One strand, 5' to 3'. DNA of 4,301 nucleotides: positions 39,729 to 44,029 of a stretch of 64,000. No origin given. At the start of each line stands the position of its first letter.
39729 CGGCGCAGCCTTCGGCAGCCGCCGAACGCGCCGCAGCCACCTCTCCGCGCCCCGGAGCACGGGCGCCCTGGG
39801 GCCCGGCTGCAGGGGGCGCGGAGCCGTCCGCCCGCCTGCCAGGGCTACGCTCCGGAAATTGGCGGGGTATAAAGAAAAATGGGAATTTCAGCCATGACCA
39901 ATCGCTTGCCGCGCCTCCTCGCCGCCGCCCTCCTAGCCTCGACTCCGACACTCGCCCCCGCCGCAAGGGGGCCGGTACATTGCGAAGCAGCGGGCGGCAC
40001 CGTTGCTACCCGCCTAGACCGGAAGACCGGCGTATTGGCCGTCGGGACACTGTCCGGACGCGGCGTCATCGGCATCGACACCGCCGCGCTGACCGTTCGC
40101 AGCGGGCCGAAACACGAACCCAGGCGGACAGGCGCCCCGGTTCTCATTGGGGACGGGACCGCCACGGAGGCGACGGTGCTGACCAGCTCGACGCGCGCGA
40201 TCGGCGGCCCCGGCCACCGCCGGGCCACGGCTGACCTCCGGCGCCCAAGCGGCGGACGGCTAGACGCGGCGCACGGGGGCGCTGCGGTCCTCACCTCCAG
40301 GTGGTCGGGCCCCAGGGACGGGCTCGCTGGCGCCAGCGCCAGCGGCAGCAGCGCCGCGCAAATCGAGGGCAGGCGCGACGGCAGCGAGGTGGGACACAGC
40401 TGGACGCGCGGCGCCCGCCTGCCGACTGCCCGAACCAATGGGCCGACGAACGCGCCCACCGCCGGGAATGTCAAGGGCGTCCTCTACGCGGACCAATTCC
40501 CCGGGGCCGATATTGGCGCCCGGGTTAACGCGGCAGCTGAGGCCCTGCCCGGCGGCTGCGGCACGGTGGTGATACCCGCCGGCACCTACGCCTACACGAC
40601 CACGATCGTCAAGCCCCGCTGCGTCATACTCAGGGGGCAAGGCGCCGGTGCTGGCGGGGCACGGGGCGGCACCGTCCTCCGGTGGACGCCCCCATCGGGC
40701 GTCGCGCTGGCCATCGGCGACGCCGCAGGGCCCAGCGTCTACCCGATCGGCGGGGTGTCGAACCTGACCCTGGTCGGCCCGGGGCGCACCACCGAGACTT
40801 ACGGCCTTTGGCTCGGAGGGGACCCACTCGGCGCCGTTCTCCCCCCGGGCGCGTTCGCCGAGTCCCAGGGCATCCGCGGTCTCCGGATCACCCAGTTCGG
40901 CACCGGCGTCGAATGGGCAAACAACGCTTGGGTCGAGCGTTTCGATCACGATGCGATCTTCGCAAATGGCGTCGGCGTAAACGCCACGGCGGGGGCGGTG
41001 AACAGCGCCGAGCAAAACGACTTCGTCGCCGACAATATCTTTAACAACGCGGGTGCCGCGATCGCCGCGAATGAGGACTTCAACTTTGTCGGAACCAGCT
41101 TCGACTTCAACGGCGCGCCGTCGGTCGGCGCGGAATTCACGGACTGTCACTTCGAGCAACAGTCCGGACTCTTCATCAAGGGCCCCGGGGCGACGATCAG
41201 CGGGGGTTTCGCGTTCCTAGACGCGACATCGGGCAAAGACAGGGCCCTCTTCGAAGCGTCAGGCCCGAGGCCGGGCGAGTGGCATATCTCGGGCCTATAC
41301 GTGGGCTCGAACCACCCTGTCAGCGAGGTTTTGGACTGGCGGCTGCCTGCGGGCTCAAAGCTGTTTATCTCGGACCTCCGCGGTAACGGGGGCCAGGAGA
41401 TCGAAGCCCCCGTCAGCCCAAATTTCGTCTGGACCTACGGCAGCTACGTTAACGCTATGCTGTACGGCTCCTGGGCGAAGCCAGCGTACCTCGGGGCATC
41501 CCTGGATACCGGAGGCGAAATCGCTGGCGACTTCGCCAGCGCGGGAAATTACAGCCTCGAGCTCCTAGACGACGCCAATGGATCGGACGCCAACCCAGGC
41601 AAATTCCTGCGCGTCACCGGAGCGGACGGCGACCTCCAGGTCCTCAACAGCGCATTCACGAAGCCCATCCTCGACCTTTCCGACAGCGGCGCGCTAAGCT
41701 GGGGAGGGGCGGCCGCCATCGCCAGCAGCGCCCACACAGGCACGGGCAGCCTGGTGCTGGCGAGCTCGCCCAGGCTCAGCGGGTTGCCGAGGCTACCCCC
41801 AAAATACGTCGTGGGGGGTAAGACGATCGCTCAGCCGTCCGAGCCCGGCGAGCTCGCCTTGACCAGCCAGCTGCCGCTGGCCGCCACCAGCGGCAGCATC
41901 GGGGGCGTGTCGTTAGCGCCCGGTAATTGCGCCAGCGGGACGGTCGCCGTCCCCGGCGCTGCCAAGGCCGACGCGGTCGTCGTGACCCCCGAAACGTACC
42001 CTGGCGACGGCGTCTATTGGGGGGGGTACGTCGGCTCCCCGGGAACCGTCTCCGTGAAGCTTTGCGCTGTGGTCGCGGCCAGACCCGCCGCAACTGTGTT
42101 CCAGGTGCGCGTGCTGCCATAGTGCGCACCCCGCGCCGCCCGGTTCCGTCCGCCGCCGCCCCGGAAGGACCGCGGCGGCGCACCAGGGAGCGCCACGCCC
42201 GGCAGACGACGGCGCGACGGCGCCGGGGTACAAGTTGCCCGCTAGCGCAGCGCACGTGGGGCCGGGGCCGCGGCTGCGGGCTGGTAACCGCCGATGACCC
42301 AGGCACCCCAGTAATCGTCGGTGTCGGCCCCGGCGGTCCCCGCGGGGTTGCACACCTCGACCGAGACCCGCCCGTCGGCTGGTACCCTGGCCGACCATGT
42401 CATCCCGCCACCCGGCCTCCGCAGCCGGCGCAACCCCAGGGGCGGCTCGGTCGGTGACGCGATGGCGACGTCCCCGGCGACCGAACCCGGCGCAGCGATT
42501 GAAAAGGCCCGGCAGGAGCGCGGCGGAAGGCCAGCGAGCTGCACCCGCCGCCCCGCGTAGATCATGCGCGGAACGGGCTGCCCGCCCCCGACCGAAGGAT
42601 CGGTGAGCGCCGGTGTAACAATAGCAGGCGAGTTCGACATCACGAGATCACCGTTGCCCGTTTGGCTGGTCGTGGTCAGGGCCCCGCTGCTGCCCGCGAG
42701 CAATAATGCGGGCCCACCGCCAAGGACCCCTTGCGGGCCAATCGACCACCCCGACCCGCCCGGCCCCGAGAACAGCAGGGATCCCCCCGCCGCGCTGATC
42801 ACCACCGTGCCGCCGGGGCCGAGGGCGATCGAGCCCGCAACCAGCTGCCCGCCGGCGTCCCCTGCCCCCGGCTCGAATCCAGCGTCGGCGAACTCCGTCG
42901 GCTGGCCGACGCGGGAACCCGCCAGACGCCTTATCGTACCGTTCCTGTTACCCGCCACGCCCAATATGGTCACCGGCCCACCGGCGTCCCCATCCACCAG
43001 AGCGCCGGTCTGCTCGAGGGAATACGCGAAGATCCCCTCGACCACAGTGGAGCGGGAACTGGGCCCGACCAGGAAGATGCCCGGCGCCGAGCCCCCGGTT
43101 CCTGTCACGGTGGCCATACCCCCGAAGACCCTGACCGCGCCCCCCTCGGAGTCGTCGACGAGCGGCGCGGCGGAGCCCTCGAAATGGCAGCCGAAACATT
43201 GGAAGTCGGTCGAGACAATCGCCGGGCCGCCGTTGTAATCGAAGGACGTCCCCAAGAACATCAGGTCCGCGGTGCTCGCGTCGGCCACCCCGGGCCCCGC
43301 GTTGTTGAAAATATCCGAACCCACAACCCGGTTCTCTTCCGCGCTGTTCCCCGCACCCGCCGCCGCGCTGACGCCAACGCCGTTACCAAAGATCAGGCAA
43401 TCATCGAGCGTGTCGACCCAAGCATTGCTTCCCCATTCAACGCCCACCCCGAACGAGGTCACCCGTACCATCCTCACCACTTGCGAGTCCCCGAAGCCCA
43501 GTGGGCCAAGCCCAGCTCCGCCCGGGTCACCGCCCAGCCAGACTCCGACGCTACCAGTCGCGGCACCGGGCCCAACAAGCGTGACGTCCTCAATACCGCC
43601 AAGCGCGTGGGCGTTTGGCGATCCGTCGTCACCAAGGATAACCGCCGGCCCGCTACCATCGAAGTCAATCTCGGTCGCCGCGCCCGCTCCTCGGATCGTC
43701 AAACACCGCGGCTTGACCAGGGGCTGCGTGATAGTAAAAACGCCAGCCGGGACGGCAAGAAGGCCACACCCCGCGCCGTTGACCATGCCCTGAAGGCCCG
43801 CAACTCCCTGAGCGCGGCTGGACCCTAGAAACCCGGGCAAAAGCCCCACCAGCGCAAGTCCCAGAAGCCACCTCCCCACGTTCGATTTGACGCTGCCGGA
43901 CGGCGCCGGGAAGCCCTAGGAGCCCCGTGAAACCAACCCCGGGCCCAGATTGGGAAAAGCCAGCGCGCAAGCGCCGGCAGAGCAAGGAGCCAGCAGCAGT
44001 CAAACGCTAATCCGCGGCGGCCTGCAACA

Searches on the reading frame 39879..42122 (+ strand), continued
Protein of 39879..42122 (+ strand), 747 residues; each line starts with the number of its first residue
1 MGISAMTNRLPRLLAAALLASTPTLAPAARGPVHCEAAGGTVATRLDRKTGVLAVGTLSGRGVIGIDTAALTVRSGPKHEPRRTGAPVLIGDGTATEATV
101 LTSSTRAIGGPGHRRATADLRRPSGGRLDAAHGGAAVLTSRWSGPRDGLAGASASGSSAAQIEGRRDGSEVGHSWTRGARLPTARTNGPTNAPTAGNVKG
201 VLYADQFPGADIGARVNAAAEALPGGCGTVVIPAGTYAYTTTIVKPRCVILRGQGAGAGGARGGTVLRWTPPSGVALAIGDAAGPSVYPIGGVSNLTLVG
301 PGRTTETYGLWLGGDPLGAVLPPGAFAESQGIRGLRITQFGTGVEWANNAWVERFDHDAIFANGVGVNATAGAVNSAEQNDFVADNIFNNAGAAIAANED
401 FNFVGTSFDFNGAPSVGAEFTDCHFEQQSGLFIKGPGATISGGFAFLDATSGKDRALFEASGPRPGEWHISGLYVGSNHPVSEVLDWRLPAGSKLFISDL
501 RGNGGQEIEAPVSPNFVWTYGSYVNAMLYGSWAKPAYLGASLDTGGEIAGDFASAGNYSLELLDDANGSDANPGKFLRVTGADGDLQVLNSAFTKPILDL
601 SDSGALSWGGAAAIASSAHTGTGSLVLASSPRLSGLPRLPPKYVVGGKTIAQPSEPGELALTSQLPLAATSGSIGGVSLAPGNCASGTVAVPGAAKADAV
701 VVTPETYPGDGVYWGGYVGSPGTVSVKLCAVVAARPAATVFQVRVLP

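Call 44: find_homologous_proteins(query=L013:8632-9894:-, max_evalue=1e-30)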
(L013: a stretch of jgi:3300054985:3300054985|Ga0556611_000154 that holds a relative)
Query L013:8632-9894:- (421 aa): 7851 proteins with E <= 1e-30 among 8000 candidates; the best 120 are listed.
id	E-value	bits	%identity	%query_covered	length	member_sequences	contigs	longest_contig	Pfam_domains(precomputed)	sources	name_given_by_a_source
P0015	1.1e-284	962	100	100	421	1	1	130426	PF00534.27,PF13439.13,PF13692.13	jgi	jgi:glycosyltransferase involved in cell wall biosynthesis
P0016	6.1e-204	696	77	92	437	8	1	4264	PF00534.27,PF13692.13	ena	-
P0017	1.3e-203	695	75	91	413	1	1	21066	PF00534.27,PF13439.13,PF13692.13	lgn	-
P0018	1.7e-202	691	76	96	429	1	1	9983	PF00534.27,PF13439.13,PF13692.13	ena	-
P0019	1.0e-198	679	72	95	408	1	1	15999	PF00534.27,PF13439.13,PF13692.13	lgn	-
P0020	1.9e-195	668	72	95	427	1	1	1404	PF00534.27,PF13439.13,PF20706.4,PF13692.13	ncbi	-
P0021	3.6e-191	654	72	92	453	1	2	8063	PF00534.27,PF13692.13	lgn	-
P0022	4.7e-191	653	72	92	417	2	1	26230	PF00534.27,PF13439.13,PF13692.13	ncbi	ncbi:MAG: glycosyltransferase [Terriglobales bacterium]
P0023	3.0e-189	647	73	92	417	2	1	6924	PF00534.27,PF13692.13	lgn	-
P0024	1.9e-163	562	63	92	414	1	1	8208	PF00534.27,PF13439.13,PF13692.13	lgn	-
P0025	8.0e-159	547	63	89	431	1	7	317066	PF00534.27,PF13439.13,PF13692.13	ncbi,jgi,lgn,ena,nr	ncbi:MAG TPA: glycosyltransferase [Terriglobales bacterium]|nr:glycosyltransferase [Terriglobales ba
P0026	8.1e-154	531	61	93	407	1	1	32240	PF00534.27,PF13439.13,PF13692.13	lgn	-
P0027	2.7e-151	522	61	89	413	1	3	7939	PF00534.27,PF13439.13,PF20706.4,PF13692.13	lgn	-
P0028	1.1e-149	517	60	91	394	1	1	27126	PF00534.27,PF13439.13,PF20706.4,PF13692.13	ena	-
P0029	6.4e-149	515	60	89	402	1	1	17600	PF00534.27,PF13439.13,PF13692.13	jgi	jgi:glycosyltransferase involved in cell wall biosynthesis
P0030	2.0e-148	513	64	89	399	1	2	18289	PF00534.27,PF13439.13,PF13692.13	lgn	-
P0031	2.2e-148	513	57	94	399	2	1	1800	PF00534.27,PF13439.13,PF13692.13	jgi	-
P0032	3.3e-148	512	58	95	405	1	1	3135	PF00534.27,PF13439.13,PF13692.13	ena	-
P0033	4.7e-148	512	60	89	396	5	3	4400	PF00534.27,PF13439.13,PF13692.13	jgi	jgi:glycosyltransferase involved in cell wall biosynthesis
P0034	1.2e-147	510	60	88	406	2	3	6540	PF00534.27,PF13439.13,PF13692.13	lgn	-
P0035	2.4e-147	509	60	88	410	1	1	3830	PF00534.27,PF13439.13,PF13692.13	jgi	jgi:glycosyltransferase involved in cell wall biosynthesis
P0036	1.5e-146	507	60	90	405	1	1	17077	PF00534.27,PF13439.13,PF13692.13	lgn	-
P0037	2.2e-145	503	60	88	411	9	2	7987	PF00534.27,PF13439.13,PF13692.13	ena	-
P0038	3.7e-145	502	60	88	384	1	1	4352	PF00534.27,PF13439.13,PF13692.13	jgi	jgi:glycosyltransferase involved in cell wall biosynthesis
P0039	4.8e-145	502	59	90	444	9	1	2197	PF00534.27,PF13439.13,PF13692.13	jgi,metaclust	metaclust:\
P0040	2.6e-144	499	58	91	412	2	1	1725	PF00534.27,PF13439.13,PF13692.13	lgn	-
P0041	3.4e-144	499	58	90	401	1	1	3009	PF00534.27,PF13439.13,PF13692.13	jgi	jgi:glycosyltransferase involved in cell wall biosynthesis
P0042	8.7e-144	498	59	90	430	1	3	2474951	PF00534.27,PF13439.13,PF13692.13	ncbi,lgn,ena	ncbi:MAG: glycosyltransferase [Terriglobales bacterium]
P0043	1.8e-143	497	57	90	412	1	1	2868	PF00534.27,PF13439.13,PF13692.13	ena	-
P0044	2.6e-143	496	56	93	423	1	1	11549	PF00534.27,PF13439.13,PF13692.13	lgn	-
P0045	3.6e-143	496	60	89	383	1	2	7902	PF00534.27,PF13439.13,PF13692.13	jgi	jgi:glycosyltransferase involved in cell wall biosynthesis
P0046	6.4e-143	495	57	90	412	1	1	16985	PF00534.27,PF13439.13,PF13692.13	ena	-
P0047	6.8e-143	495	57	91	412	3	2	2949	PF00534.27,PF13439.13,PF13692.13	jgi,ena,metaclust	metaclust:\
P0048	7.2e-143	495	56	89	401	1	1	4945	PF00534.27,PF13439.13,PF13692.13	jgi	jgi:glycosyltransferase involved in cell wall biosynthesis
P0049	8.0e-143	494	59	90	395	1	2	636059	PF00534.27,PF13439.13,PF13692.13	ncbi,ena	-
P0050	8.1e-143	494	57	93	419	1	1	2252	PF00534.27,PF13439.13,PF13692.13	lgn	-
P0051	8.5e-143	494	57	91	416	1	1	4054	PF00534.27,PF13439.13,PF13692.13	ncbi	-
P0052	8.5e-143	494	57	90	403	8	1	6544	PF00534.27,PF13439.13,PF13692.13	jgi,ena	-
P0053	1.1e-142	494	56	92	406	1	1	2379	PF00534.27,PF13439.13,PF13692.13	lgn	-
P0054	1.4e-142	494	60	88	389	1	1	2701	PF00534.27,PF13439.13,PF13692.13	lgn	-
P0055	1.6e-142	493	56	89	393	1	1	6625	PF00534.27,PF13439.13,PF13692.13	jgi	jgi:glycosyltransferase involved in cell wall biosynthesis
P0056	1.6e-142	493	59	88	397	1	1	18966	PF00534.27,PF13439.13,PF13692.13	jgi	jgi:glycosyltransferase involved in cell wall biosynthesis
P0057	2.1e-142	493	58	88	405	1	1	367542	PF00534.27,PF13439.13,PF13692.13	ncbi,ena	-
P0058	2.3e-142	493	57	93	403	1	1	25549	PF00534.27,PF13692.13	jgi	jgi:glycosyltransferase involved in cell wall biosynthesis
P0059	3.2e-142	492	57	90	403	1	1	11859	PF00534.27,PF13439.13,PF13692.13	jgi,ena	-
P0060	5.6e-142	492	57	86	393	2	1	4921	PF00534.27,PF13439.13,PF13692.13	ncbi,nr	ncbi:MAG: glycosyltransferase [Acidobacteriales bacterium]|nr:glycosyltransferase [Terriglobales bac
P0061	6.8e-142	491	59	89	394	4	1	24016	PF00534.27,PF13439.13,PF13692.13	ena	-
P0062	7.2e-142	491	58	89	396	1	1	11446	PF00534.27,PF13439.13,PF13692.13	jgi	jgi:glycosyltransferase involved in cell wall biosynthesis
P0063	7.3e-142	491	58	89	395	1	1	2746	PF00534.27,PF13439.13,PF13692.13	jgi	jgi:glycosyltransferase involved in cell wall biosynthesis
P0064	7.7e-142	491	57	92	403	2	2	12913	PF00534.27,PF13439.13,PF13692.13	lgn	-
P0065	9.7e-142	491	59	88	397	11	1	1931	PF00534.27,PF13439.13,PF13692.13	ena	-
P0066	1.1e-141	491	57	90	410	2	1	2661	PF00534.27,PF13439.13,PF13692.13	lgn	-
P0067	1.1e-141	491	57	91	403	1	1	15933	PF00534.27,PF13439.13,PF13692.13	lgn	-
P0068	1.4e-141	490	59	88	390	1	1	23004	PF00534.27,PF13439.13,PF13692.13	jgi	jgi:glycosyltransferase involved in cell wall biosynthesis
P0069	1.4e-141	490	55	93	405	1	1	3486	PF00534.27,PF13439.13,PF13692.13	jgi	jgi:glycosyltransferase involved in cell wall biosynthesis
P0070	1.5e-141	490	58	88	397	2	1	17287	PF00534.27,PF13439.13,PF13692.13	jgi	-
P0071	2.0e-141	490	55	93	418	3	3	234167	PF00534.27,PF13439.13,PF13692.13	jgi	jgi:glycosyltransferase involved in cell wall biosynthesis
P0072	2.0e-141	490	58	90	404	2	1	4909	PF00534.27,PF13439.13,PF13692.13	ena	-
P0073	2.3e-141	490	58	88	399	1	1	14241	PF00534.27,PF13439.13,PF13692.13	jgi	jgi:glycosyltransferase involved in cell wall biosynthesis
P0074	2.4e-141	490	58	90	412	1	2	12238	PF00534.27,PF13439.13,PF13692.13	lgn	-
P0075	2.5e-141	490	57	91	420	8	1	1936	PF00534.27,PF13439.13,PF13692.13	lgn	-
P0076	2.6e-141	489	57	91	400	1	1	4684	PF00534.27,PF13439.13,PF13692.13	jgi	jgi:glycosyltransferase involved in cell wall biosynthesis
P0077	2.6e-141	489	58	89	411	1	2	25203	PF00534.27,PF13439.13,PF13692.13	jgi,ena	jgi:glycosyltransferase involved in cell wall biosynthesis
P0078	3.0e-141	489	56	92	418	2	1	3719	PF00534.27,PF13439.13,PF13692.13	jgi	jgi:glycosyltransferase involved in cell wall biosynthesis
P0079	3.3e-141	489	58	89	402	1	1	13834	PF00534.27,PF13439.13,PF13692.13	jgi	jgi:glycosyltransferase involved in cell wall biosynthesis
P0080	3.3e-141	489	57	90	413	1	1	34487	PF00534.27,PF13439.13,PF13692.13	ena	-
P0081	3.3e-141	489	54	96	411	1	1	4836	PF00534.27,PF13439.13,PF13692.13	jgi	jgi:glycosyltransferase involved in cell wall biosynthesis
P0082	4.0e-141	489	56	90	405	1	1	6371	PF00534.27,PF13692.13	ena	-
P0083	4.3e-141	489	57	91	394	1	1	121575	PF00534.27,PF13692.13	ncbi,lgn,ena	-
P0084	4.4e-141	489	57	91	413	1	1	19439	PF00534.27,PF13439.13,PF13692.13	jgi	jgi:glycosyltransferase involved in cell wall biosynthesis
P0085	5.1e-141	489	56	91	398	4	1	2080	PF00534.27,PF13439.13,PF13692.13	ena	-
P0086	6.0e-141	488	57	90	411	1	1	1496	PF00534.27,PF13439.13,PF13692.13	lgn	-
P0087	7.4e-141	488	58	89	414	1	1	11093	PF00534.27,PF13439.13,PF20706.4,PF13692.13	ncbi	-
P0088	7.7e-141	488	55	94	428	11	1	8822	PF00534.27,PF20706.4,PF13692.13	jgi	jgi:glycosyltransferase involved in cell wall biosynthesis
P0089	7.9e-141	488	57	90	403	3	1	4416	PF00534.27,PF13439.13,PF13692.13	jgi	jgi:glycosyltransferase involved in cell wall biosynthesis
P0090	8.9e-141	488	56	90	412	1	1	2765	PF00534.27,PF13439.13,PF13692.13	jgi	jgi:glycosyltransferase involved in cell wall biosynthesis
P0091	9.8e-141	488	58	89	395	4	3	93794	PF00534.27,PF13439.13,PF13692.13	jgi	jgi:glycosyltransferase involved in cell wall biosynthesis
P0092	9.8e-141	488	57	89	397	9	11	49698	PF00534.27,PF13439.13,PF13692.13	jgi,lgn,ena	jgi:glycosyltransferase involved in cell wall biosynthesis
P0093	1.1e-140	487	56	91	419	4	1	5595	PF00534.27,PF13439.13,PF13692.13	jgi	-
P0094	2.7e-140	486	56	93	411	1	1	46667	PF00534.27,PF13439.13,PF13692.13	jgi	jgi:glycosyltransferase involved in cell wall biosynthesis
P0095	3.0e-140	486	57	91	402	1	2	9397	PF00534.27,PF13439.13,PF13692.13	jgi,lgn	jgi:glycosyltransferase involved in cell wall biosynthesis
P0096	3.5e-140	486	56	90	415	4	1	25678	PF00534.27,PF13439.13,PF13692.13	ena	-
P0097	3.8e-140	486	58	87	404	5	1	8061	PF00534.27,PF13439.13,PF13692.13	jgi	jgi:glycosyltransferase involved in cell wall biosynthesis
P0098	4.1e-140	486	56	93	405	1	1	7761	PF00534.27,PF13439.13,PF13692.13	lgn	-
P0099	4.1e-140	486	56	91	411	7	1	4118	PF00534.27,PF13439.13,PF13692.13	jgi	jgi:glycosyltransferase involved in cell wall biosynthesis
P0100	4.3e-140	485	61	89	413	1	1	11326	PF00534.27,PF13439.13,PF13692.13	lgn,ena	-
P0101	4.6e-140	485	54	93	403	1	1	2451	PF00534.27,PF13439.13,PF13692.13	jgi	jgi:glycosyltransferase involved in cell wall biosynthesis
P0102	4.7e-140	485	59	88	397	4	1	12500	PF00534.27,PF13439.13,PF13692.13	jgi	jgi:glycosyltransferase involved in cell wall biosynthesis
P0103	5.4e-140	485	58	90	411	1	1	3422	PF00534.27,PF13439.13,PF13692.13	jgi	jgi:glycosyltransferase involved in cell wall biosynthesis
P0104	5.4e-140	485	58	90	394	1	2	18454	PF00534.27,PF13439.13,PF13692.13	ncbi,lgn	-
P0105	6.4e-140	485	58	88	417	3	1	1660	PF00534.27,PF13439.13,PF13692.13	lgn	-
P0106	6.7e-140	485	58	89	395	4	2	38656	PF00534.27,PF13439.13,PF20706.4,PF13692.13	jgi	-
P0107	7.0e-140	485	57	90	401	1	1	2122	PF00534.27,PF13439.13,PF13692.13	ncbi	-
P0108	7.1e-140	485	59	88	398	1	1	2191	PF00534.27,PF13439.13,PF13692.13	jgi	jgi:glycosyltransferase involved in cell wall biosynthesis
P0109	7.3e-140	485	56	90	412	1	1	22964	PF00534.27,PF13439.13,PF13692.13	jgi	jgi:glycosyltransferase involved in cell wall biosynthesis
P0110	7.4e-140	485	57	90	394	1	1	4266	PF00534.27,PF13439.13,PF13692.13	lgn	-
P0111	7.7e-140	485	55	89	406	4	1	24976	PF00534.27,PF13439.13,PF13692.13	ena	-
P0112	8.0e-140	485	57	89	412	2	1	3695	PF00534.27,PF13439.13,PF13692.13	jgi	jgi:glycosyltransferase involved in cell wall biosynthesis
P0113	8.3e-140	485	55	97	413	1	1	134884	PF00534.27,PF13439.13,PF13692.13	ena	-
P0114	8.5e-140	484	56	91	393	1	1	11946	PF00534.27,PF13439.13,PF13692.13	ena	-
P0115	8.8e-140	484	57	88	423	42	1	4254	PF00534.27,PF13439.13,PF13692.13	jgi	jgi:glycosyltransferase involved in cell wall biosynthesis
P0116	1.1e-139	484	58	88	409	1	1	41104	PF00534.27,PF13692.13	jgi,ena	jgi:glycosyltransferase involved in cell wall biosynthesis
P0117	1.2e-139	484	57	89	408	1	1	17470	PF00534.27,PF13439.13,PF13692.13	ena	-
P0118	1.6e-139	484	60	84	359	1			PF00534.27,PF13439.13,PF13692.13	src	-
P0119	1.9e-139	483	56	90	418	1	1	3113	PF00534.27,PF13439.13,PF13692.13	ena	-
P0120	2.2e-139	483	58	89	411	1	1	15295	PF00534.27,PF13439.13,PF13692.13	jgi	jgi:glycosyltransferase involved in cell wall biosynthesis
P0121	2.8e-139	483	59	89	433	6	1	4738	PF00534.27,PF13439.13,PF13692.13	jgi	-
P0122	3.3e-139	483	58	90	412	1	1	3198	PF00534.27,PF13439.13,PF13692.13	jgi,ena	jgi:glycosyltransferase involved in cell wall biosynthesis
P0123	3.4e-139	483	57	90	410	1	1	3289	PF00534.27,PF13439.13,PF13692.13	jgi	jgi:glycosyltransferase involved in cell wall biosynthesis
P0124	3.8e-139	482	56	91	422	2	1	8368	PF00534.27,PF13439.13,PF13692.13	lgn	-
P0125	3.8e-139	482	56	91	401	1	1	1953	PF00534.27,PF13439.13,PF13692.13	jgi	jgi:glycosyltransferase involved in cell wall biosynthesis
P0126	3.9e-139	482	56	93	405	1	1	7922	PF00534.27,PF13439.13,PF13692.13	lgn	-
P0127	4.1e-139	482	54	93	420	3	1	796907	PF00534.27,PF13439.13,PF13692.13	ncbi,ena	-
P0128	4.4e-139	482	56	93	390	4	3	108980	PF00534.27,PF13439.13,PF13692.13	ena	-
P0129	5.1e-139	482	57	86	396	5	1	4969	PF00534.27,PF13439.13,PF13692.13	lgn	-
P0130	5.1e-139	482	59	90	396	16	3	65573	PF00534.27,PF13439.13,PF13692.13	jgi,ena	-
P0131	5.9e-139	482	53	94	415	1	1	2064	PF00534.27,PF13439.13,PF13692.13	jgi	jgi:glycosyltransferase involved in cell wall biosynthesis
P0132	6.7e-139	482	58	88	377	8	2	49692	PF00534.27,PF13439.13,PF13692.13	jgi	jgi:glycosyltransferase involved in cell wall biosynthesis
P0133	6.7e-139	482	56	90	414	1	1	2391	PF00534.27,PF13439.13,PF13692.13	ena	-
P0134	6.8e-139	482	58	88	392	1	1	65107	PF00534.27,PF13692.13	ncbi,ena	-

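Call 46: find_encoding_contigs(protein=P0018, flank=10000, max_places=4)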
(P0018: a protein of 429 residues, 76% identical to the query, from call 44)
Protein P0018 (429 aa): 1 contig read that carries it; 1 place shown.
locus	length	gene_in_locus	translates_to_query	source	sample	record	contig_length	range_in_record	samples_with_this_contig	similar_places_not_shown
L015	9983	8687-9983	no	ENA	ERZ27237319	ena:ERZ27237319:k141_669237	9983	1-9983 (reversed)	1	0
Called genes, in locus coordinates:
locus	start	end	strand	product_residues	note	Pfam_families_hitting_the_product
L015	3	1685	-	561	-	?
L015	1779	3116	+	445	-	PF04932:Wzy_C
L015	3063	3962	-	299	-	-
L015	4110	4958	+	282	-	PF00535:Glycos_transf_2, PF13641:Glyco_tranf_2_3, PF13632:Glyco_trans_2_3 (weak)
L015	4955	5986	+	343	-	-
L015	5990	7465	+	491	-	PF01943:Polysacc_synt, PF13440:Polysacc_synt_3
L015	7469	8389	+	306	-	PF00535:Glycos_transf_2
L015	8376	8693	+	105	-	PF00534:Glycos_transf_1 (weak)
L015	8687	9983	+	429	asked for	PF13439:Glyco_transf_4 (weak), PF00534:Glycos_transf_1, PF13692:Glyco_trans_1_4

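Call 47: find_encoding_contigs(protein=P0016, flank=10000, max_places=6)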
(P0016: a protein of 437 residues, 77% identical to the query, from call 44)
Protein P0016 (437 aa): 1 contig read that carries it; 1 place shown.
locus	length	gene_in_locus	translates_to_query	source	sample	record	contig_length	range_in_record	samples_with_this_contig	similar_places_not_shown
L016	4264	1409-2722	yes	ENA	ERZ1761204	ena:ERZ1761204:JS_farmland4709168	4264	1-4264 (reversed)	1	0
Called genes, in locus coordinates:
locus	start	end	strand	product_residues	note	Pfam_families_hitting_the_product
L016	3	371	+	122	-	?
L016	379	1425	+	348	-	PF00288:GHMP_kinases_N, PF08544:GHMP_kinases_C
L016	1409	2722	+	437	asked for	PF00534:Glycos_transf_1, PF13692:Glyco_trans_1_4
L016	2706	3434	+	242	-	PF00483:NTP_transferase, PF12804:NTP_transf_3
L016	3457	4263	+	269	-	?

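Call 63: find_encoding_contigs(protein=P0023, flank=10000, max_places=4)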
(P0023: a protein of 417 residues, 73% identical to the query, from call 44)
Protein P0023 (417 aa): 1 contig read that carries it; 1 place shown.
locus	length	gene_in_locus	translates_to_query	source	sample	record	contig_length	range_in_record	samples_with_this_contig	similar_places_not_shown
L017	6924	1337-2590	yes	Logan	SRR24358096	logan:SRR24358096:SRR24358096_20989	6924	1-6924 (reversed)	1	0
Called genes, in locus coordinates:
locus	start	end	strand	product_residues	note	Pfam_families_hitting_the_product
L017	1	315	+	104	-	?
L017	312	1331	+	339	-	PF13579:Glyco_trans_4_4 (weak), PF13439:Glyco_transf_4, PF20706:GT4-conflict (faint), PF00534:Glycos_transf_1, PF13692:Glyco_trans_1_4, PF13524:Glyco_trans_1_2 (weak)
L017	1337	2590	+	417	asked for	PF00534:Glycos_transf_1, PF13692:Glyco_trans_1_4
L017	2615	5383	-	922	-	-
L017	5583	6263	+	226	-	PF05711:TylF, PF13578:Methyltransf_24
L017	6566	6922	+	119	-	?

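Call 64: find_encoding_contigs(protein=P0020, flank=10000, max_places=4)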
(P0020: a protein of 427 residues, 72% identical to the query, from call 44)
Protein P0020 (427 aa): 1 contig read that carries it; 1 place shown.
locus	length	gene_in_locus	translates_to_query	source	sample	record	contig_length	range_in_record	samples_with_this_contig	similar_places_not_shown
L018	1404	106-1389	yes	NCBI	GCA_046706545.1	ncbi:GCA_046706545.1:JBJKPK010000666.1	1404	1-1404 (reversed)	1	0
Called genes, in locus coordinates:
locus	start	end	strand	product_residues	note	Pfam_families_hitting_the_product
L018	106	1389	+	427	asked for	PF13439:Glyco_transf_4 (weak), PF20706:GT4-conflict (weak), PF00534:Glycos_transf_1, PF13692:Glyco_trans_1_4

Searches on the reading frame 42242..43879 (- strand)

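Call 10: search_protein_families(library=pfam, proteins=[window:42242-43879:-], max_evalue=0.01)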
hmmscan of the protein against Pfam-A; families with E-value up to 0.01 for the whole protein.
window:42242-43879:- (545 aa): 1 family
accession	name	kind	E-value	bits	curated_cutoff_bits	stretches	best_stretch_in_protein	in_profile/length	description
PF13229.12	Beta_helix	-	0.0043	17.1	25.9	1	157-246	58-139/158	Right handed beta helix region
